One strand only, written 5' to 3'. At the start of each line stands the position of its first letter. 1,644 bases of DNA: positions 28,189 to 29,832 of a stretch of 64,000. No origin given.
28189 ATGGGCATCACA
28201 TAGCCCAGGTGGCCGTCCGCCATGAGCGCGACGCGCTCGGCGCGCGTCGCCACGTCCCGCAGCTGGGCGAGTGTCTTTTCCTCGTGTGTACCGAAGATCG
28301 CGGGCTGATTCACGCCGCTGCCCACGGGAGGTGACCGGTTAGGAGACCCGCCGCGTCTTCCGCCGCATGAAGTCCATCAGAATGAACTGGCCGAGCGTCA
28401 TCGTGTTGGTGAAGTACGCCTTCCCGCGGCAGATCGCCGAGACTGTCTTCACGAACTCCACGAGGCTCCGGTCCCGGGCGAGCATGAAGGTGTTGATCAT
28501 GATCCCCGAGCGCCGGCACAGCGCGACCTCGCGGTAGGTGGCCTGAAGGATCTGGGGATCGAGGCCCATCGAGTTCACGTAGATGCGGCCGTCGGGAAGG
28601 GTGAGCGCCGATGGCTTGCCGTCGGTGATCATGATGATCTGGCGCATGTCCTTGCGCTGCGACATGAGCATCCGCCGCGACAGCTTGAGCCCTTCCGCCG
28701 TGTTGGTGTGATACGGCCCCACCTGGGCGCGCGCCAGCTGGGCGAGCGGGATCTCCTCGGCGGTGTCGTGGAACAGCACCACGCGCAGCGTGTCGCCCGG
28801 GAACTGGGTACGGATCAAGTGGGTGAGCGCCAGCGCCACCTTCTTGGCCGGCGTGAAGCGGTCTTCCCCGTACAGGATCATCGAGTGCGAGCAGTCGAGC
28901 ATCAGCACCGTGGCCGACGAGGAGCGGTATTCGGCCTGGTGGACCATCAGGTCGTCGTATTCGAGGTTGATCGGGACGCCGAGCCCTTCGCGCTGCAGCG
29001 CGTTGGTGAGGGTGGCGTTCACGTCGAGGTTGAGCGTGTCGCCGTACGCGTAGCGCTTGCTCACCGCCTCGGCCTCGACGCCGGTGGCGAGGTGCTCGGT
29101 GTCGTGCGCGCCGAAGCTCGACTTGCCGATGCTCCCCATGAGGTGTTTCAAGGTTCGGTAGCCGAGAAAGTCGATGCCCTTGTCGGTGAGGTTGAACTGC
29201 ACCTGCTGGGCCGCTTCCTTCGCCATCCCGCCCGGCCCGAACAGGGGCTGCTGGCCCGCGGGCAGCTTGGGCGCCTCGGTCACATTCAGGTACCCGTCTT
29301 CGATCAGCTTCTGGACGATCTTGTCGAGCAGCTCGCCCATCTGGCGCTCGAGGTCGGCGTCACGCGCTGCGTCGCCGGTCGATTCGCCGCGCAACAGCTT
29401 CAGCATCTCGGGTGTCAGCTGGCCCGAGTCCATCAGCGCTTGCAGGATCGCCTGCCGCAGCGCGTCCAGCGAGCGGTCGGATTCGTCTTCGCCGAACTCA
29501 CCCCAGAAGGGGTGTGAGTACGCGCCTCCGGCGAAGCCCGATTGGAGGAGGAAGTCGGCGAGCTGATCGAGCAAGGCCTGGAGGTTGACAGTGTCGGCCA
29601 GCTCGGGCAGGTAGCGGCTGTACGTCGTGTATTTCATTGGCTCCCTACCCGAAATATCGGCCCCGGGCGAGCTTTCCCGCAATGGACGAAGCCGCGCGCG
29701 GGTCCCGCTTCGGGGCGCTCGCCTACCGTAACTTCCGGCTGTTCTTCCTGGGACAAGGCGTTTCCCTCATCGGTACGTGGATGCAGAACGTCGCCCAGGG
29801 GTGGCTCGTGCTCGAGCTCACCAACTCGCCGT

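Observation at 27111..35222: RtcB embedded in a cluster with vWA, ChlI-like AAA+ ATPase, SPFH/Band-7, a P-loop kinase-like protein and an aspartyl protease-PDZ: a possible RNA-repair or conflict module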

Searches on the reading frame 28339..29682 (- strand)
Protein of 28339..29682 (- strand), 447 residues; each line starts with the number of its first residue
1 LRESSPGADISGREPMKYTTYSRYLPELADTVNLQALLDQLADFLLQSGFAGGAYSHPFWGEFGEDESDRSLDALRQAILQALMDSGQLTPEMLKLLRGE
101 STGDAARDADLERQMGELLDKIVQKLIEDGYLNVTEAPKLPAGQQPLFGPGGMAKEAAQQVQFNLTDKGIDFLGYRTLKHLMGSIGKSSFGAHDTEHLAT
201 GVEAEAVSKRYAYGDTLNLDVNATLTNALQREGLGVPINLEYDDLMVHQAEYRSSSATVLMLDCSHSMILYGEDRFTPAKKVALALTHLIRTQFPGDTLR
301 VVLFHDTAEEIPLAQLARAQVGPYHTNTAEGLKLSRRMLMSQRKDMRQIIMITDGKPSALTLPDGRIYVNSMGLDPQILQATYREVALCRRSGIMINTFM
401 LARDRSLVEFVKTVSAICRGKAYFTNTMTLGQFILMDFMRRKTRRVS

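Call 3: search_protein_families(library=pfam, proteins=[window:28339-29682:-], max_evalue=0.01)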
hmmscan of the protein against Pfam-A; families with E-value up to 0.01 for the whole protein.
window:28339-29682:- (447 aa): 2 families
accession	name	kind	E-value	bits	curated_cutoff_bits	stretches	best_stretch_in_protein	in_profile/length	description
PF13519.12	VWA_2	-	5.1e-08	33.9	27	1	258-356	1-107/107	von Willebrand factor type A domain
PF00092.34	VWA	-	0.0038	17.9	23.8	0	259-359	3-117/174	von Willebrand factor type A domain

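Call 5: search_protein_families(library=ncbifam, proteins=[window:28339-29682:-], max_evalue=0.01)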
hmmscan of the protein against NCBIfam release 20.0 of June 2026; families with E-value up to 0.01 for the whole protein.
window:28339-29682:- (447 aa): 1 family
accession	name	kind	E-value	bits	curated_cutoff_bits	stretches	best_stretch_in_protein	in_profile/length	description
TIGR02442.1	Cob-chelat-sub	hypoth_equivalog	9.7e-06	24.3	779.45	1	206-356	422-582/641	putative cobaltochelatase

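Call 10: find_homologous_proteins(query=window:28339-29682:-)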
Query window:28339-29682:- (447 aa): 8000 proteins with E <= 0.001 among 8000 candidates; the best 120 are listed.
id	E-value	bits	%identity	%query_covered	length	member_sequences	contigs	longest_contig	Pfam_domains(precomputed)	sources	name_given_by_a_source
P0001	2.3e-273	924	95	97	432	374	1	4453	PF13519.13,PF27098.1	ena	-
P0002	2.2e-260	882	89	97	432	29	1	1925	PF13519.13,PF27098.1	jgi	-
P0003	8.7e-260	880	90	97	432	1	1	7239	PF13519.13,PF27098.1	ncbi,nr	ncbi:MAG TPA: VWA domain-containing protein [Gemmatimonadales bacterium]|nr:VWA domain-containing pr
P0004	1.2e-259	879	90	97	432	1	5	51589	PF13519.13,PF27098.1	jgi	jgi:Ca-activated chloride channel homolog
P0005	1.2e-259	879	97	91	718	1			PF13519.13,PF27098.1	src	-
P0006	1.7e-259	879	90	97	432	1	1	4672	PF13519.13,PF27098.1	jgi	jgi:Ca-activated chloride channel family protein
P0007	3.7e-259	878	89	97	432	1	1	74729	PF13519.13,PF27098.1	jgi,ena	-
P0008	5.3e-259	877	89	97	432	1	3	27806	PF13519.13,PF27098.1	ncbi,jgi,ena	jgi:Ca-activated chloride channel family protein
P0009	5.6e-259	877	90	97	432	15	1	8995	PF13519.13,PF27098.1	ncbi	-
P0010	6.2e-259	877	89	97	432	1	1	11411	PF13519.13,PF27098.1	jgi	-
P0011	9.2e-259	876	89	97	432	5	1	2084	PF13519.13,PF27098.1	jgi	jgi:Ca-activated chloride channel family protein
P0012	1.6e-258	875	95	92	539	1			PF13519.13,PF27098.1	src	-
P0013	2.5e-258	875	89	97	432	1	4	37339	PF13519.13,PF27098.1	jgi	jgi:Ca-activated chloride channel family protein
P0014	4.0e-258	874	89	97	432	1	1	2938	PF13519.13,PF27098.1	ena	-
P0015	4.6e-258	874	89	97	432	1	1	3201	PF13519.13,PF27098.1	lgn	-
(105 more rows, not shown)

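Call 21: search_protein_representatives(protein=window:28339-29637:-)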
Query: 432 residues. Proteins with E-value up to 0.001 (for the whole library): 2479; up to 1e-10: 1421; up to 1e-30: 448. The best 150 are listed.
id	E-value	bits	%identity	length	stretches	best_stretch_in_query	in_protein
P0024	1.5e-257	870.3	88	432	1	1-432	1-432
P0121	5.3e-130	450.3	94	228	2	129-269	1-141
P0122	1.5e-129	448.9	66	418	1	134-429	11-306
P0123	1.4e-125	435.8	54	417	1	3-431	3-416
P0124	2.0e-120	418.8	65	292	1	146-431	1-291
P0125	3.1e-107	375.3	60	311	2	211-431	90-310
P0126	3.4e-106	371.9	61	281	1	99-363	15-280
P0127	8.3e-104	364.0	93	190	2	69-178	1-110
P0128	2.1e-102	359.4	51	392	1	6-431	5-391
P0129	1.8e-101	356.3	53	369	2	222-401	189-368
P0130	2.6e-99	349.2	61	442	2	218-431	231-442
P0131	4.0e-99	348.6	77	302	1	139-347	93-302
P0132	7.6e-99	347.7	54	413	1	92-384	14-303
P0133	1.1e-97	343.9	59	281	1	1-280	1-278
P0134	3.3e-97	342.3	55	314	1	1-320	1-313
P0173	3.1e-70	253.5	46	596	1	146-430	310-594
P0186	8.2e-63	229.1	40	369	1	109-427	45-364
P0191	2.2e-61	224.4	40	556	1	135-427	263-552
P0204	7.2e-56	206.2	36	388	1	40-426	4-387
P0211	1.2e-54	202.2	38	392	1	148-431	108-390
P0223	8.2e-53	196.1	33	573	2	20-430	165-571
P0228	5.3e-52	193.5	41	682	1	146-431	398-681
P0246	2.3e-50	188.1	39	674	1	144-431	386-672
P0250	5.3e-50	186.9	35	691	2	91-428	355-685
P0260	3.2e-49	184.3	40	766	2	145-429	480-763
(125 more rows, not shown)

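Call 28: find_related_loci(query=A3, collection=genome_contigs, flank=10000)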
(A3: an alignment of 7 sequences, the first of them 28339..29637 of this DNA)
Query A3 (432 aa) in genome_contigs; peptide patterns used: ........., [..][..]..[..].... (x = any residue, [..] = any of these).
600 stretches matched a pattern (row limit reached: there are more); 598 encode a relative of the query (tblastn E <= 1e-3); the best 80 are kept; 80 distinct loci.
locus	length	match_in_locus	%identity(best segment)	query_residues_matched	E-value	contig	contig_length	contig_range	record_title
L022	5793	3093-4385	97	1-431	0e+0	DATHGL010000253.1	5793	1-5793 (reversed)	MAG TPA_asm: Gemmatimonadales bacterium isolate SMAG_U12473 k141_327148, whole genome shotgun sequence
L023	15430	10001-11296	96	1-432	0e+0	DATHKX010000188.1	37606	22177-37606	MAG TPA_asm: Gemmatimonadales bacterium isolate SMAG_U12591 k141_362278, whole genome shotgun sequence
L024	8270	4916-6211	92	1-432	0e+0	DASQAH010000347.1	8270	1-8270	MAG TPA_asm: Gemmatimonadales bacterium isolate SMAG_U11640 k141_3227479, whole genome shotgun sequence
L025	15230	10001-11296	88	1-432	0e+0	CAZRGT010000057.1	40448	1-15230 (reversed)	MAG TPA_asm: uncultured Gemmatimonadaceae bacterium isolate binchicken_co165_439 genome assembly, contig: k141_2664293,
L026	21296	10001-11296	88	1-432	0e+0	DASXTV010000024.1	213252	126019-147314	MAG TPA_asm: Gemmatimonadales bacterium isolate SMAG_U4701 k141_463999, whole genome shotgun sequence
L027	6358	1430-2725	88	1-432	0e+0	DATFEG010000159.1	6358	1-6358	MAG TPA_asm: Gemmatimonadales bacterium isolate SMAG_U8601 k141_2773514, whole genome shotgun sequence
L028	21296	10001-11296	88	1-432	0e+0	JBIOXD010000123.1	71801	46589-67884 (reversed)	MAG: Gemmatimonadales bacterium isolate MAG065 k127_696212, whole genome shotgun sequence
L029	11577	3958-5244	79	1-432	0e+0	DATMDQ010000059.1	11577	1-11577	MAG TPA_asm: Gemmatimonadales bacterium isolate SMAG_U13412 k141_1621556, whole genome shotgun sequence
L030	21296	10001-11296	77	1-431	0e+0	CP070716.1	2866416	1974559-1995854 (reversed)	MAG: Gemmatimonadota bacterium isolate bin486 chromosome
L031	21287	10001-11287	81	1-432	0e+0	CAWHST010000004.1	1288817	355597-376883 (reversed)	MAG: uncultured Gemmatimonadales bacterium isolate MFD09212.bin.2.127 genome assembly, contig: contig_5948, whole genome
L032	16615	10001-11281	76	1-432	0e+0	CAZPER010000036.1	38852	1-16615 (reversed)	MAG TPA_asm: uncultured Gemmatimonadaceae bacterium isolate SRP302447_co1_815 genome assembly, contig: NODE_2920_length_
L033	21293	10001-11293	73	1-431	0e+0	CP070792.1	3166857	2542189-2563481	MAG: Gemmatimonadota bacterium isolate bin1440 chromosome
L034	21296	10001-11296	89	1-432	0e+0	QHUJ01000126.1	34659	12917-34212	MAG: Gemmatimonadetes bacterium isolate AG30 14_0929_12_40cm_scaffold_296_curated, whole genome shotgun sequence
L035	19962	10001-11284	73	1-432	0e+0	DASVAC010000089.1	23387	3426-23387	MAG TPA_asm: Gemmatimonadaceae bacterium isolate SMAG_U1941 k141_1658160, whole genome shotgun sequence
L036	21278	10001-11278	70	1-432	0e+0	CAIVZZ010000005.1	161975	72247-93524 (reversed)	MAG: uncultured Gemmatimonadetes bacterium isolate Umea3_bin-3837 genome assembly, contig: bin-3837:05/32, whole genome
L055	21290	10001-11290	62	1-432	0e+0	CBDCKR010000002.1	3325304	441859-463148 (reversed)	MAG: Longimicrobiales bacterium isolate af6c6d4b-e256-4c31-a591-4ccaaeaa1e4e genome assembly, contig: contig_2, whole ge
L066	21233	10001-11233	57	1-431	1e-160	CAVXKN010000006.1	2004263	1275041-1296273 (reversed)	MAG: uncultured Acidobacteriota bacterium isolate MFD09567.bin.1.66 genome assembly, contig: contig_40071, whole genome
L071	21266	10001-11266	57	1-431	2e-159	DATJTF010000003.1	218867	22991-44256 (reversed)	MAG TPA_asm: Verrucomicrobiia bacterium isolate SMAG_U15013 k141_1562505, whole genome shotgun sequence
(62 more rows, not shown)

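Call 33: search_solved_structures(query=A3, max_evalue=1)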
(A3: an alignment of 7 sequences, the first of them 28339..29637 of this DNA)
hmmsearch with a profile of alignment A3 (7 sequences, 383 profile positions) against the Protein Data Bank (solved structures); distinct sequences matched with E-value up to 1: 8.
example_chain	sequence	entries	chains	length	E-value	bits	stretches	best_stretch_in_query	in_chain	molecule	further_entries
6tnj_A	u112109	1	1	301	0.013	17.8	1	260-291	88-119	Minor fimbrium subunit Mfa5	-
4rck_A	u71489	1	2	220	0.043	16.1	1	210-295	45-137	Hypothetical membrane spanning protein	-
6to1_A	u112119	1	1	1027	0.053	15.8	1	260-291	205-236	Minor fimbrium subunit Mfa5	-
9qh6_G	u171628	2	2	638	0.17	14.1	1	260-308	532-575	von Willebrand factor, type A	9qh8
2xra_A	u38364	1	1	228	0.26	13.5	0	23-115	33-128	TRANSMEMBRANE PROTEIN GP41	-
3ma9_A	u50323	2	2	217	0.3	13.3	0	23-115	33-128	Transmembrane glycoprotein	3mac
2cmr_A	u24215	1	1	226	0.3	13.3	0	23-115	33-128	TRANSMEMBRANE GLYCOPROTEIN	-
5cai_A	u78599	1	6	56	0.93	11.7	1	287-315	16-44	Putative lipoprotein from the DUF903 family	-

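Call 36: find_encoding_contigs(protein=L066:10001-11236:+, flank=10000, max_places=3)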
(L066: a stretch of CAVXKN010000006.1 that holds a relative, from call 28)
Protein L066:10001-11236:+ (412 aa): 5 contigs read that carry it; 1 place shown.
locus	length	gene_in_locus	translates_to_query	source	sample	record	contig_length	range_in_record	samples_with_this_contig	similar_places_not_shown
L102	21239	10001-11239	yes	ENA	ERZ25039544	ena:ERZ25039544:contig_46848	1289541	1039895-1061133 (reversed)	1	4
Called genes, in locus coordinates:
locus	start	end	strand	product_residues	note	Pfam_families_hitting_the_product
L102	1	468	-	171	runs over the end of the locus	PF13240:Zn_Ribbon_1 (weak), PF13248:Zn_ribbon_3 (faint)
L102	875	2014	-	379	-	PF20244:DUF6599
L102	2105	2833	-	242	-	PF00106:adh_short, PF08659:KR, PF13561:adh_short_C2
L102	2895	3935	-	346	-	PF02322:Cyt_bd_oxida_II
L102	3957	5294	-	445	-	PF01654:Cyt_bd_oxida_I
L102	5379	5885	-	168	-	PF03061:4HBT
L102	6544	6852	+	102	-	PF13428:TPR_14 (faint), PF14561:TPR_20 (faint), PF24575:TPR_Slam (weak), PF13431:TPR_17 (faint), PF14559:TPR_19 (weak)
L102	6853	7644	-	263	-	PF00106:adh_short, PF01370:Epimerase (weak), PF08659:KR, PF13460:NAD_binding_10 (weak), PF13561:adh_short_C2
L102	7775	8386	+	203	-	PF02190:LON_substr_bdg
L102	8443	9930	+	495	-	-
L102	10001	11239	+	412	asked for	PF27098:Rv0959_3rd, PF13519:VWA_2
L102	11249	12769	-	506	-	PF26410:GH5_mannosidase, PF00150:Cellulase (weak)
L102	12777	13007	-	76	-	PF09360:zf-CDGSH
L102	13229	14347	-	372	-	PF13439:Glyco_transf_4, PF13579:Glyco_trans_4_4, PF00534:Glycos_transf_1, PF13692:Glyco_trans_1_4, PF13524:Glyco_trans_1_2 (weak)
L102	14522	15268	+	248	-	PF02585:PIG-L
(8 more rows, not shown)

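Call 37: find_encoding_contigs(protein=L071:10001-11269:+, flank=10000, max_places=3)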
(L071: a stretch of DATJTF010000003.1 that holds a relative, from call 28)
Protein L071:10001-11269:+ (423 aa): 7 contigs read that carry it; 3 places shown.
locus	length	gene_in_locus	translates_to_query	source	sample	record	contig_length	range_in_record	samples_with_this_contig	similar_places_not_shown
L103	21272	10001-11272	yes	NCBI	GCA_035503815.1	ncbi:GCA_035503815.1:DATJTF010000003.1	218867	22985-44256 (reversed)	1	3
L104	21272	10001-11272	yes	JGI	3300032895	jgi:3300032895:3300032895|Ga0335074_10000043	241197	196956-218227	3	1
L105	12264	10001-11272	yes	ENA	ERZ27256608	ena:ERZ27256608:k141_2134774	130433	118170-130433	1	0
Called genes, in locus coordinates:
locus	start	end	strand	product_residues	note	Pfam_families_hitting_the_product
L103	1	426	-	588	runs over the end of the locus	PF01379:Porphobil_deam, PF03900:Porphobil_deamC, PF02602:HEM4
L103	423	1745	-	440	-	PF05201:GlutR_N, PF01488:Shikimate_DH, PF00745:GlutR_dimer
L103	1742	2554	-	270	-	PF01578:Cytochrom_C_asm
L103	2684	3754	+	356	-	PF01208:URO-D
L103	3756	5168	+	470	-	PF04055:Radical_SAM, PF06969:HemN_C (weak)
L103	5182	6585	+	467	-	PF01266:DAO (weak), PF01593:Amino_oxidase, PF13450:NAD_binding_8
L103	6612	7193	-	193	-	PF03061:4HBT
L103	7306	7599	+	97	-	PF13428:TPR_14 (faint), PF13431:TPR_17 (faint), PF13432:TPR_16 (faint), PF14561:TPR_20 (faint), PF14559:TPR_19 (weak)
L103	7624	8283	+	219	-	PF02190:LON_substr_bdg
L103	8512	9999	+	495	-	-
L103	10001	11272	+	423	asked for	PF27098:Rv0959_3rd, PF13519:VWA_2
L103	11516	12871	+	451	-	PF01266:DAO (faint), PF03486:HI0933_like (faint), PF07992:Pyr_redox_2, PF13450:NAD_binding_8 (faint), PF13738:Pyr_redox_3, PF00070:Pyr_redox, PF02852:Pyr_redox_dim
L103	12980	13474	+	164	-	PF00578:AhpC-TSA, PF08534:Redoxin, PF13905:Thioredoxin_8 (weak)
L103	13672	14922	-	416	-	PF00149:Metallophos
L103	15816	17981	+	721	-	PF07676:PD40 (faint), PF26550:Tricorn_2nd (faint), PF26549:Tricorn_N, PF00930:DPPIV_N, PF26549:Tricorn_N (weak), PF20434:BD-FAE, PF01738:DLH, PF00326:Peptidase_S9, +1 more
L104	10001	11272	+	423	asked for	PF27098:Rv0959_3rd, PF13519:VWA_2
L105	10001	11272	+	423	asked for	PF27098:Rv0959_3rd, PF13519:VWA_2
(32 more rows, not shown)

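Call 38: find_encoding_contigs(protein=L055:10001-11290:+, flank=10000, max_places=3)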
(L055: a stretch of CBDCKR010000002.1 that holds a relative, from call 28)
Protein L055:10001-11290:+ (430 aa): 3 contigs read that carry it; 2 places shown.
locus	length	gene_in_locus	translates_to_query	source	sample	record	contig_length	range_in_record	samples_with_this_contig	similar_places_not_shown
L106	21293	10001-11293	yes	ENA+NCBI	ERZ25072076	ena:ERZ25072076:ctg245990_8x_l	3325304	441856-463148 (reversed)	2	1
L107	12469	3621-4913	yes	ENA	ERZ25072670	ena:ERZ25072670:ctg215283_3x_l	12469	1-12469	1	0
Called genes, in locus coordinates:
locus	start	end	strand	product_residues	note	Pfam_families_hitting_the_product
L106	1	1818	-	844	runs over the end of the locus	PF02190:LON_substr_bdg, PF13401:AAA_22 (faint), PF00004:AAA, PF07728:AAA_5, PF22667:Lon_lid, PF05362:Lon_C, PF13541:ChlI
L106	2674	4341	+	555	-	PF01019:G_glu_transpept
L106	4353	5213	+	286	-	PF00293:NUDIX (faint)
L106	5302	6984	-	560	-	PF01266:DAO (faint), PF21162:ETFQO_UQ-bd, PF05187:Fer4_ETF_QO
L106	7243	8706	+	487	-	-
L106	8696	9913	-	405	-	PF00730:HhH-GPD, PF14815:NUDIX_4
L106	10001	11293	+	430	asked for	PF27098:Rv0959_3rd, PF13519:VWA_2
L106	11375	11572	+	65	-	PF02567:PhzC-PhzF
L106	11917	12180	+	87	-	PF02567:PhzC-PhzF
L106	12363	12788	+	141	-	PF13459:Fer4_15, PF13370:Fer4_13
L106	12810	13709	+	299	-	PF02374:ArsA_ATPase (faint), PF09140:MipZ (weak), PF10609:ParA, PF13614:AAA_31 (weak), PF01656:CbiA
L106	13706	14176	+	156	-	PF08369:PCP_red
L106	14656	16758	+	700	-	PF00582:Usp, PF08369:PCP_red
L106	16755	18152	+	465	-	PF04055:Radical_SAM, PF13186:SPASM, PF08369:PCP_red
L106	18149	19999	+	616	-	PF01654:Cyt_bd_oxida_I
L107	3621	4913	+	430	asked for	PF27098:Rv0959_3rd, PF13519:VWA_2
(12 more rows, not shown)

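Call 58: predict_structure(alignment_id=A4)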
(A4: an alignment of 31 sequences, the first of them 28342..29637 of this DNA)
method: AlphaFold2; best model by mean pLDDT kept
length: 432 residues; sequences in the alignment: 31
mean_pLDDT: 64.2   pTM: 0.61
mean pLDDT of the five models: 64.2, 59.3, 56.2, 53.2, 43.0
residues with pLDDT >= 90: 31; 70-90: 166; 50-70: 128; < 50: 107
segments of 3 or more residues with pLDDT < 50: 1-13, 34-53, 121-146, 168-193, 196-204, 233-239, 427-432
pLDDT, mean of each block of 10 residues (from residue 1): 28 54 70 47 35 57 73 67 67 74 78 72 35 34 49 68 56 33 26 42 53 72 61 46 85 70 78 64 83 84 75 93 85 83 86 81 92 87 75 79 64 55 49 34
secondary structure, 60 per line:
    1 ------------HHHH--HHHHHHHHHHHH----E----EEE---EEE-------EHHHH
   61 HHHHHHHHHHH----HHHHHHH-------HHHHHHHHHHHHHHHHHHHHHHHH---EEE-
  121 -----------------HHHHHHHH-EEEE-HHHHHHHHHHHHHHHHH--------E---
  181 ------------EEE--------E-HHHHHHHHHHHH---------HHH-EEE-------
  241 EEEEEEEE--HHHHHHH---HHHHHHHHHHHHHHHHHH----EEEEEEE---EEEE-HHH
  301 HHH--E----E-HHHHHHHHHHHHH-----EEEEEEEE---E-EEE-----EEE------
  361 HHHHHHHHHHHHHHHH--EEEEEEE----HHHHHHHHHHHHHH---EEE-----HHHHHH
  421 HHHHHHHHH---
elements in order: H13-16 H19-30 E40-42 E46-48 H57-71 H76-82 H90-113 E117-119 H138-145 E147-150 H152-168 E193-195 H206-217 E231-233 E241-248 H251-257 H261-278 E283-289 E293-296 H298-303 H313-325 E331-338 E344-346 E352-354 H361-376 E379-385 H390-403 E407-409 H415-429

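Call 63: fold_search(model_id=the predicted structure, library=pdb)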
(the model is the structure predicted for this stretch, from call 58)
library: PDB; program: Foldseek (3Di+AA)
matches with E <= 10: 1062; with E <= 0.001: 184
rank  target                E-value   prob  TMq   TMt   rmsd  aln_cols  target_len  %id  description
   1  9qh6_G                6.1e-08  1.00  0.38  0.55  10.5       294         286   14  NorQ in complex with NorD VWA domain from Paracoccus denitrificans (released 2026-03-25)
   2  9qhd_G                7.3e-08  1.00  0.34  0.52  11.6       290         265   14  NorQD complex state 1 from Jhaorihella thermophila (released 2026-03-25)
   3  9qhe_G                8.6e-08  1.00  0.32  0.54  10.8       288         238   16  NorQD complex state 2 from Jhaorihella thermophila (released 2026-03-25)
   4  9qh8_G                9.6e-08  1.00  0.35  0.54  10.5       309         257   14  reduced NorQ-NorD VWA domain complex from Paracoccus denitrificans (released 2026-03-25)
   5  7ba2_A                1.7e-07  1.00  0.39  0.40   5.2       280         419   14  D319A mutant of the PilB minor pilin from Streptococcus sanguinis (released 2021-04-28)
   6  9qhg_G                2.8e-07  1.00  0.34  0.59  11.9       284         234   13  NorQD complex state 4 from Jhaorihella thermophila (released 2026-03-25)
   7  4wfq                  3.7e-07  1.00  0.33  0.70   3.7       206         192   12  Crystal structure of TFIIH subunit (released 2015-02-18)
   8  7b7p_A                6.2e-07  1.00  0.36  0.37   5.9       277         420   13  PilB minor pilin from Streptococcus sanguinis (released 2021-04-28)
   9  4c2a_A                1.0e-06  1.00  0.34  0.67   3.7       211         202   13  Crystal Structure of High-Affinity von Willebrand Factor A1 domain with R1306Q and I1309V Mutations in Complex with Hi (released 2014-01-08)
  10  7o4k_6                1.2e-06  1.00  0.32  0.38   5.3       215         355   11  Yeast TFIIH in the contracted state within the pre-initiation complex (released 2021-06-16)
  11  8jtk_B                1.2e-06  1.00  0.31  0.67   3.2       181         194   11  Structure of AYWB phytoplasma SAP05 recognizing AtRpn10 (released 2023-07-19)
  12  3hxo_A                1.5e-06  1.00  0.34  0.69   3.5       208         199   13  Crystal Structure of Von Willebrand Factor (VWF) A1 Domain in Complex with DNA Aptamer ARC1172, an Inhibitor of VWF-Pl (released 2009-11-17)
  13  4c29_A                1.5e-06  1.00  0.33  0.65   4.0       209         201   12  Crystal Structure of High-Affinity von Willebrand Factor A1 domain with Disulfide Mutation (released 2014-01-08)
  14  6m3y                  1.8e-06  1.00  0.33  0.18   7.0       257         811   14  Crystal structure of pilus adhesin, SpaC from Lactobacillus rhamnosus GG - open conformation (released 2020-07-29)
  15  5ivw_3                1.9e-06  1.00  0.32  0.65   4.5       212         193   12  Human core TFIIH bound to DNA within the PIC (released 2016-05-18)
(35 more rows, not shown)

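Call 72: search_protein_families(library=pfam, proteins=[P0228, P0246, P0260, P0223, P0191, P0173, P0204, P0186, P0211, P0250], max_evalue=0.001)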
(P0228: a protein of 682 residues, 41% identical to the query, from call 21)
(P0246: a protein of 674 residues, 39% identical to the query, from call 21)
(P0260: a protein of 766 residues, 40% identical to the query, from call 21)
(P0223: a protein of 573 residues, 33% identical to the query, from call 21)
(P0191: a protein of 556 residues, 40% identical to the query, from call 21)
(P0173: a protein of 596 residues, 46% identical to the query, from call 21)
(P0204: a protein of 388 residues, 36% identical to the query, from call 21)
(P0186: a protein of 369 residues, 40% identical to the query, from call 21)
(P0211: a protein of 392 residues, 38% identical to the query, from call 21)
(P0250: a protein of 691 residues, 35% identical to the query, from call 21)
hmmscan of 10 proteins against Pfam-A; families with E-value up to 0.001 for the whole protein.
P0228 (682 aa): 2 families
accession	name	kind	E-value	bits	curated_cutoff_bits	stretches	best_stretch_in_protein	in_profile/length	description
PF13519.12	VWA_2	-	6.4e-07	30.4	27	1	495-593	1-107/107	von Willebrand factor type A domain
PF00092.34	VWA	-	0.00032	21.4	23.8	0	495-663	2-164/174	von Willebrand factor type A domain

P0246 (674 aa): 2 families
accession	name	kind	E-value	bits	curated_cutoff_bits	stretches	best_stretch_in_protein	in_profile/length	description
PF13519.12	VWA_2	-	1.4e-07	32.6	27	1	485-583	1-107/107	von Willebrand factor type A domain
PF07697.16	7TMR-HDED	-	0.00064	20.2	27.6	0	121-277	50-165/224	7TM-HD extracellular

P0260 (766 aa): 2 families
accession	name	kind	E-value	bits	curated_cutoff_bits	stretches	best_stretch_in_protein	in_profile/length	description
PF13519.12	VWA_2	-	2.7e-07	31.6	27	1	579-677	1-107/107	von Willebrand factor type A domain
PF11598.13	COMP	-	5.9e-05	23.8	23.9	1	339-367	4-32/45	Cartilage oligomeric matrix protein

P0223 (573 aa): 2 families
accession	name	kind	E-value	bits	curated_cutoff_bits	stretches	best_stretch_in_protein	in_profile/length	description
PF13519.12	VWA_2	-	1.4e-09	38.9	27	1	386-484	1-107/107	von Willebrand factor type A domain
PF05762.20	VWA_CoxE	-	0.00045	20.2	26.4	0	339-487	19-163/222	VWA domain containing CoxE-like protein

P0191 (556 aa): 2 families
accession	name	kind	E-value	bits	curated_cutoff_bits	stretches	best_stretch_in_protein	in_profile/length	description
PF13519.12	VWA_2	-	6.3e-10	40.1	27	1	369-466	1-106/107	von Willebrand factor type A domain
PF00092.34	VWA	-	0.00015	22.5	23.8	0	373-470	6-117/174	von Willebrand factor type A domain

P0173 (596 aa): 2 families
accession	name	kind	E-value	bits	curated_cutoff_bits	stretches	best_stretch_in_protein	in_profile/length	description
PF13519.12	VWA_2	-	3e-10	41.1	27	1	408-506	1-107/107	von Willebrand factor type A domain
PF04108.17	ATG17_like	-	1.3e-05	25.3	43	1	100-261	112-297/355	Autophagy protein ATG17-like domain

P0204 (388 aa): 2 families
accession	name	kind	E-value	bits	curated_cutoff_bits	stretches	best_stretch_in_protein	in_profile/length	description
PF13519.12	VWA_2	-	4e-10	40.7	27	1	205-302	1-106/107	von Willebrand factor type A domain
PF00092.34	VWA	-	0.00033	21.4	23.8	0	206-306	3-117/174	von Willebrand factor type A domain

P0186 (369 aa): 2 families
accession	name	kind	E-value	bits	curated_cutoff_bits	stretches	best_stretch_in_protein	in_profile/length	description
PF13519.12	VWA_2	-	7.2e-09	36.7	27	1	180-278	1-107/107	von Willebrand factor type A domain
PF00092.34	VWA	-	1.3e-05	26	23.8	0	180-344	2-158/174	von Willebrand factor type A domain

P0211 (392 aa): 1 family
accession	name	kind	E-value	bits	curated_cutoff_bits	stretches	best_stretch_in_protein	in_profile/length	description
PF13519.12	VWA_2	-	1.5e-07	32.5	27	1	203-301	1-107/107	von Willebrand factor type A domain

P0250 (691 aa): 1 family
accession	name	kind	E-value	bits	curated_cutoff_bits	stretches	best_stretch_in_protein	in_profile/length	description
PF13519.12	VWA_2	-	5.1e-07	30.7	27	1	502-599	1-107/107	von Willebrand factor type A domain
